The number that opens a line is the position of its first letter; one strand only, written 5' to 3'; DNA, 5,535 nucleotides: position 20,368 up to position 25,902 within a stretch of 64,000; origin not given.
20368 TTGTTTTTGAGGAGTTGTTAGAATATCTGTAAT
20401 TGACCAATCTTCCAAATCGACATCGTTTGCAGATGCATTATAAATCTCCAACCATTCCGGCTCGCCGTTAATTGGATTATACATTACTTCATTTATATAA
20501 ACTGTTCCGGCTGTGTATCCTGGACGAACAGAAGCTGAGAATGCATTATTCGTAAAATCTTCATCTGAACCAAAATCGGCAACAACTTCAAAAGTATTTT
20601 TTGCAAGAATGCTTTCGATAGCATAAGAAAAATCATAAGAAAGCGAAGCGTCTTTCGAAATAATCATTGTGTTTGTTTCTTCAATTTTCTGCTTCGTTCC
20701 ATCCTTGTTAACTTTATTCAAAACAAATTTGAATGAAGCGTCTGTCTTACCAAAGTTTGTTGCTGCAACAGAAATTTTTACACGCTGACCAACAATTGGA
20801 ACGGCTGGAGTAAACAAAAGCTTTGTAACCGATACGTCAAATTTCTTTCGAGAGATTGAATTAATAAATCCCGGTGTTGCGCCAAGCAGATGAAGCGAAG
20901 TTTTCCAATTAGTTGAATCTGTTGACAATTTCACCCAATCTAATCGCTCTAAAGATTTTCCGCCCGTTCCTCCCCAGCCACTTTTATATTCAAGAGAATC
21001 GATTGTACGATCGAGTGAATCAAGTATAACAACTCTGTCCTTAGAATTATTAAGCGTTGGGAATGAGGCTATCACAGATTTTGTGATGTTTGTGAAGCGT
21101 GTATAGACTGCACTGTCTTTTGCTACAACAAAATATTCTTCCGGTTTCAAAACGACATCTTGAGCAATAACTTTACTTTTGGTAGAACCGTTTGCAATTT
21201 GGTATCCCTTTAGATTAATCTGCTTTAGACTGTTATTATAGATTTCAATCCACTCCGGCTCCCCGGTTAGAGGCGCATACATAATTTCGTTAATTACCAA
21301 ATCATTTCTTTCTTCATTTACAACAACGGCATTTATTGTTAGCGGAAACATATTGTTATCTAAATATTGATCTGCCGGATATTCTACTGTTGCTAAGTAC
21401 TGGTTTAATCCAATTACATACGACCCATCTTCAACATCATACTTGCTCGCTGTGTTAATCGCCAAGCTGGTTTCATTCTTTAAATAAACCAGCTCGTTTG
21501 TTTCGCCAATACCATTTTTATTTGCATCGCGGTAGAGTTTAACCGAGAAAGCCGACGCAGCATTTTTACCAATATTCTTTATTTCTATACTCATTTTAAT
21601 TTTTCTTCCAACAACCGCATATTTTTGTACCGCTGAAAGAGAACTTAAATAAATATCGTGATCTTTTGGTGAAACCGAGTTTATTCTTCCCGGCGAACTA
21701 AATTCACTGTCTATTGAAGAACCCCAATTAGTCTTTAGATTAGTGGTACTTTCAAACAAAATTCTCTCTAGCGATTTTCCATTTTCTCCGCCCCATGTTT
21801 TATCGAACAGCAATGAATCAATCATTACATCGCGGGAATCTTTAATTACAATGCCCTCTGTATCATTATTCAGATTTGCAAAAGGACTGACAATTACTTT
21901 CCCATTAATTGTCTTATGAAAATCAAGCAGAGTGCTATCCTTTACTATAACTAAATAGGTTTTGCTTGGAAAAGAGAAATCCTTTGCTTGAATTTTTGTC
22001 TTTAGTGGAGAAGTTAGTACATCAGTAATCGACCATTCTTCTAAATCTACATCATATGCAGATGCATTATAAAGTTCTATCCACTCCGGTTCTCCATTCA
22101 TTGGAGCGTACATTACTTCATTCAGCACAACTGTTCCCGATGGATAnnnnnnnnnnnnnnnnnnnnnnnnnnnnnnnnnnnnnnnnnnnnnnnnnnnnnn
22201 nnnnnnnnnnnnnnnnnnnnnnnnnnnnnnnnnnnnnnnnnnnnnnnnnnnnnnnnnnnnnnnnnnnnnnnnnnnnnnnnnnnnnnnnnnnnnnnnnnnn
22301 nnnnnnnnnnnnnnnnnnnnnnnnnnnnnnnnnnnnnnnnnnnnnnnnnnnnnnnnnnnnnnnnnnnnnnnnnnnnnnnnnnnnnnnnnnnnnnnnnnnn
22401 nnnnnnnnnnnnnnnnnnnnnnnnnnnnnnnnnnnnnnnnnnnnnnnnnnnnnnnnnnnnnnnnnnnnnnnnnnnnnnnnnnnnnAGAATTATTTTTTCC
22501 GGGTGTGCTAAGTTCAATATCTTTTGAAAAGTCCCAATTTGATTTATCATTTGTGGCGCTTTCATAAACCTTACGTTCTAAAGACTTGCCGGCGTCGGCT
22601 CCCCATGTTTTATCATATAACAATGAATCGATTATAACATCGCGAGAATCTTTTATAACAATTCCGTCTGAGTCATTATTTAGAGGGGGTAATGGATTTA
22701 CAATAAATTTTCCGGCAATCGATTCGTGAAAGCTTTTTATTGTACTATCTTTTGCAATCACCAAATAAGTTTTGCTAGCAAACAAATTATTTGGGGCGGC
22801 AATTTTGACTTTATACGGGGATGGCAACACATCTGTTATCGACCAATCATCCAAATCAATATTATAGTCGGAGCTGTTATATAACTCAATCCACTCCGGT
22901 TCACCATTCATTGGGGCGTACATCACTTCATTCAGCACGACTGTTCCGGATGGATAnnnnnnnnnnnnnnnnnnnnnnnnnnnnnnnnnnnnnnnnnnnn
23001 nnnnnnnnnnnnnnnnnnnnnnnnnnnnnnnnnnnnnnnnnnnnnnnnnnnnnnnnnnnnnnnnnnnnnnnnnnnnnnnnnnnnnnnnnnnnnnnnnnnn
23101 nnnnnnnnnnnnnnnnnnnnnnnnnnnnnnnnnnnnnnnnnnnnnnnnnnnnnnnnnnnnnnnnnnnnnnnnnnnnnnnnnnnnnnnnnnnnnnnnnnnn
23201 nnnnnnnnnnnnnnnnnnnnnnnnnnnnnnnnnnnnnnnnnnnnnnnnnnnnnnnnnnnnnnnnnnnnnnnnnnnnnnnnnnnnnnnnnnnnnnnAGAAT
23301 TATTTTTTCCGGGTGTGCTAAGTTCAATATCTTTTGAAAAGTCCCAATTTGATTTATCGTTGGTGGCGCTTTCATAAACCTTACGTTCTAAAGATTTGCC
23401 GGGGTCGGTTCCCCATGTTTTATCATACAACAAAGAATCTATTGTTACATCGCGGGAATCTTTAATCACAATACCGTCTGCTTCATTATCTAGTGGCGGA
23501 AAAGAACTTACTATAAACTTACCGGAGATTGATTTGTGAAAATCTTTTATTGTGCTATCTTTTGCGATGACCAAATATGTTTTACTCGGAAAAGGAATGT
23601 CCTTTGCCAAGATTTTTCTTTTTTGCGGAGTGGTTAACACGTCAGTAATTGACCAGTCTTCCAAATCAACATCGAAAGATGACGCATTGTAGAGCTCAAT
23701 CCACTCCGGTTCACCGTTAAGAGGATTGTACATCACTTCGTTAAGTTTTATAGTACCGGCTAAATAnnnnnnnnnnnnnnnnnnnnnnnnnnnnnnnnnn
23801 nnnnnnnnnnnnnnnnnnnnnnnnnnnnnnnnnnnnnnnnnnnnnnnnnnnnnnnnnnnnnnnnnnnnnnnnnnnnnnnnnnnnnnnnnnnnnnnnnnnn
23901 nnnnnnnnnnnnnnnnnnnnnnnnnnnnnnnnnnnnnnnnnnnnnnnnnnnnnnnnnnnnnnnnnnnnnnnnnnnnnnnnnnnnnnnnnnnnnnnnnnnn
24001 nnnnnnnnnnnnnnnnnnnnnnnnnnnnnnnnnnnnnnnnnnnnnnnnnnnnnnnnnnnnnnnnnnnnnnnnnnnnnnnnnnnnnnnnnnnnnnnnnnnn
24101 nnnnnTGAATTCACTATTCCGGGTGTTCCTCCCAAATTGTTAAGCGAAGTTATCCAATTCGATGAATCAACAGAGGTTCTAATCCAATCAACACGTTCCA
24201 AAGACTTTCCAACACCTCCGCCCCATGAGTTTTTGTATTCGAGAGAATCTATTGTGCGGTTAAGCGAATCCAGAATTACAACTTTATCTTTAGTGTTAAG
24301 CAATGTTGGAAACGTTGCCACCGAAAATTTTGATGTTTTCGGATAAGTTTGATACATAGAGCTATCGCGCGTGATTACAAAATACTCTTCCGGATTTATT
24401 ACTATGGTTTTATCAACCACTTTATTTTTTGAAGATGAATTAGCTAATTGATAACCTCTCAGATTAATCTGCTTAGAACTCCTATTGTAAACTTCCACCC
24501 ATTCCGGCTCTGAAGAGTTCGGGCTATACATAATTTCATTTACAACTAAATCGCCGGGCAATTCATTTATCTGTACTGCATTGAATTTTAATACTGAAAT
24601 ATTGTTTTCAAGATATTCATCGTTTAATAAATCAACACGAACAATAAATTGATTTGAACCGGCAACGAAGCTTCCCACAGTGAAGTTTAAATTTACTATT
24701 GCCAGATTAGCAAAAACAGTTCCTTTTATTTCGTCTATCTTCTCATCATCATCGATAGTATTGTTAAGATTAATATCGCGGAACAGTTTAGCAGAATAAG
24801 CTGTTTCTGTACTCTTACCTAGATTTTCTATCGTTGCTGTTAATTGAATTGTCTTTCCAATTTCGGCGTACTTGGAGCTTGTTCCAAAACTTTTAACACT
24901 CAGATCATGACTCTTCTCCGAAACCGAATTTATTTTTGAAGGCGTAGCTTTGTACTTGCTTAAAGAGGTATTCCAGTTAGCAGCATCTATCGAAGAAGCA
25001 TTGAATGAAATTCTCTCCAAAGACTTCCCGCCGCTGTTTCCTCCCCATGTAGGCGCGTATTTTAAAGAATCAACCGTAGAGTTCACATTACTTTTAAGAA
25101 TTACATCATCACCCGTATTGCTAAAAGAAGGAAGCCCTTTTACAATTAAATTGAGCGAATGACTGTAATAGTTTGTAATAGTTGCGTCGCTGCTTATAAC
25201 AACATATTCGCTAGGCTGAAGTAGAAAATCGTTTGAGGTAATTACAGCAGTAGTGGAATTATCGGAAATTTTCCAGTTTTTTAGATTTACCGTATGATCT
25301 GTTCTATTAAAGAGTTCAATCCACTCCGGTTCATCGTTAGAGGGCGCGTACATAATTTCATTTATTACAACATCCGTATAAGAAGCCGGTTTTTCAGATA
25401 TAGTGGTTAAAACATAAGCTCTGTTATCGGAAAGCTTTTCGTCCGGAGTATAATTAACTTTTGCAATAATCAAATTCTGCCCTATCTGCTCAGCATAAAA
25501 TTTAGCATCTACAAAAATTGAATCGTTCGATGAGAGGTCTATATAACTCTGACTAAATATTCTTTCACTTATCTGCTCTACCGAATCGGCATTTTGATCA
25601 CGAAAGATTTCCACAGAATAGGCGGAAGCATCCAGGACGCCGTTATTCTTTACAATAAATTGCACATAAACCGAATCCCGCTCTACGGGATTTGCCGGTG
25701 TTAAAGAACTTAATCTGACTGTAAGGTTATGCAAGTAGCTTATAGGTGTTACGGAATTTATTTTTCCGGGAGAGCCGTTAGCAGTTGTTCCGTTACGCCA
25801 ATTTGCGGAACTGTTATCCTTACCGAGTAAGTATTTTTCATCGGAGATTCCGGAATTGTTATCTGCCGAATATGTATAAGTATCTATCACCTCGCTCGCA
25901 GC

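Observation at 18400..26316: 8-kb gene for a 2638-aa T9SS cargo built from ten lamin-tail domains alternating with CARDB-like Ig domains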

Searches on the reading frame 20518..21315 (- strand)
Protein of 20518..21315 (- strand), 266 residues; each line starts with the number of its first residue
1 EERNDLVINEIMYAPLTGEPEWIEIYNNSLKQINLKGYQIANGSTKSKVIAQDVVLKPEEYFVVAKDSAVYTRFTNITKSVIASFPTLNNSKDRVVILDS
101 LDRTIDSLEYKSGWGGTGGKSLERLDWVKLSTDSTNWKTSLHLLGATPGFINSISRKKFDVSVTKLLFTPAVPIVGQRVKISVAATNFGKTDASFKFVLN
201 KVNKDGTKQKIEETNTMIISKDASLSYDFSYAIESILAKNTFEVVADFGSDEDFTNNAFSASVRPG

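Call 58: predict_structure(alignment_id=A4)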
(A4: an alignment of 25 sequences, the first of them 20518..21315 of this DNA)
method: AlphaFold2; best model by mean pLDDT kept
length: 266 residues; sequences in the alignment: 25
mean_pLDDT: 90.5   pTM: 0.69
mean pLDDT of the five models: 90.5, 90.4, 89.3, 87.0, 83.7
residues with pLDDT >= 90: 167; 70-90: 94; 50-70: 5; < 50: 0
segments of 3 or more residues with pLDDT < 50: none
pLDDT, mean of each block of 10 residues (from residue 1): 87 80 93 95 89 94 93 88 86 82 89 75 88 87 88 85 96 98 94 96 96 97 95 97 94 86 96
secondary structure, 60 per line:
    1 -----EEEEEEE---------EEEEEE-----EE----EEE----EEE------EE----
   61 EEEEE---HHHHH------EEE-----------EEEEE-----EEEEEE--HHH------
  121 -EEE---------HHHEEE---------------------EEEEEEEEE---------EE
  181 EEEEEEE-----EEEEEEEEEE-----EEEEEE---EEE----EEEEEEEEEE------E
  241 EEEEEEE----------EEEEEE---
elements in order: E6-12 E22-27 E39-41 E46-48 E61-65 H69-73 E80-82 E94-98 E104-109 E122-124 E137-139 E161-169 E179-187 E193-202 E208-213 E217-219 E224-233 E240-247 E258-263

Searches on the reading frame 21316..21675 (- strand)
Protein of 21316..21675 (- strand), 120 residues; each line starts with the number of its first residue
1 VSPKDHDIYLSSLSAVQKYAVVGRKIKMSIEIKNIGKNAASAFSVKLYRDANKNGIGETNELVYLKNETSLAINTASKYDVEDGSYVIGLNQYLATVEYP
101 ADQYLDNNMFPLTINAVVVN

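Call 8: search_protein_families(library=pfam, proteins=[window:21316-21675:-], max_evalue=1)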
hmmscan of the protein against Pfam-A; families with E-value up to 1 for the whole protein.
seq(120 aa): 3 families
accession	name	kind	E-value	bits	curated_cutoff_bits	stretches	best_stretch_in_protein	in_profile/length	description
PF07705.17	CARDB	-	3.3e-06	27.7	22.7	1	13-88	8-79/101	CARDB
PF23085.1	RRM_PARP14_3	-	0.028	14.9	24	1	29-78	3-51/82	PARP14, third RRM domain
PF05753.20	TRAP_beta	-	0.031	14.1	22.4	1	14-44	25-55/178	Translocon-associated protein beta (TRAPB)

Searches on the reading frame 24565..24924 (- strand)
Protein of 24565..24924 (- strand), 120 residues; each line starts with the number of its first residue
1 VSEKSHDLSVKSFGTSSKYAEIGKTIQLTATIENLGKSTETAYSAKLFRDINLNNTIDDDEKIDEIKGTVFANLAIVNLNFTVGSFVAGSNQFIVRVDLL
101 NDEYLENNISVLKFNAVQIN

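Call 8: search_protein_families(library=pfam, proteins=[window:24565-24924:-], max_evalue=1)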
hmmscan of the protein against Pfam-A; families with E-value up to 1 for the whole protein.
seq(120 aa): 1 family
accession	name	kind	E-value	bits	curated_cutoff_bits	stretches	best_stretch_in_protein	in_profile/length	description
PF07705.17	CARDB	-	0.00021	21.9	22.7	1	7-98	3-84/101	CARDB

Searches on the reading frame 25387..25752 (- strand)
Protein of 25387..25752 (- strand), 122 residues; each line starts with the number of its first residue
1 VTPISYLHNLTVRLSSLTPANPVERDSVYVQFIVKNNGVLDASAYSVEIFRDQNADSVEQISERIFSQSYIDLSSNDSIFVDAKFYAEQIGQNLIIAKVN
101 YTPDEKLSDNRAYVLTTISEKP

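Call 8: search_protein_families(library=pfam, proteins=[window:25387-25752:-], max_evalue=1)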
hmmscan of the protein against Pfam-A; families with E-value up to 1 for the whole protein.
seq(122 aa): 2 families
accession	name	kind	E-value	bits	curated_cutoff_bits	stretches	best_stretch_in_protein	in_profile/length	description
PF07705.17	CARDB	-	0.00028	21.5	22.7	1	9-100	3-84/101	CARDB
PF14469.11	AKAP28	-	0.058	13.6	22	1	5-50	44-88/121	28 kDa A-kinase anchor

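Call 36: search_solved_structures(query=A2, max_evalue=1)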
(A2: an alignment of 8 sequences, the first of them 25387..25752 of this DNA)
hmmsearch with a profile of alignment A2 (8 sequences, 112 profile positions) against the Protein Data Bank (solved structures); distinct sequences matched with E-value up to 1: 2.
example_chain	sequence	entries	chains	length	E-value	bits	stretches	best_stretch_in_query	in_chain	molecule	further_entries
2l0d_A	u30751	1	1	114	0.043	17.4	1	15-107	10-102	Cell surface protein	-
2kut_A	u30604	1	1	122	0.24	15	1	14-45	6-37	Uncharacterized protein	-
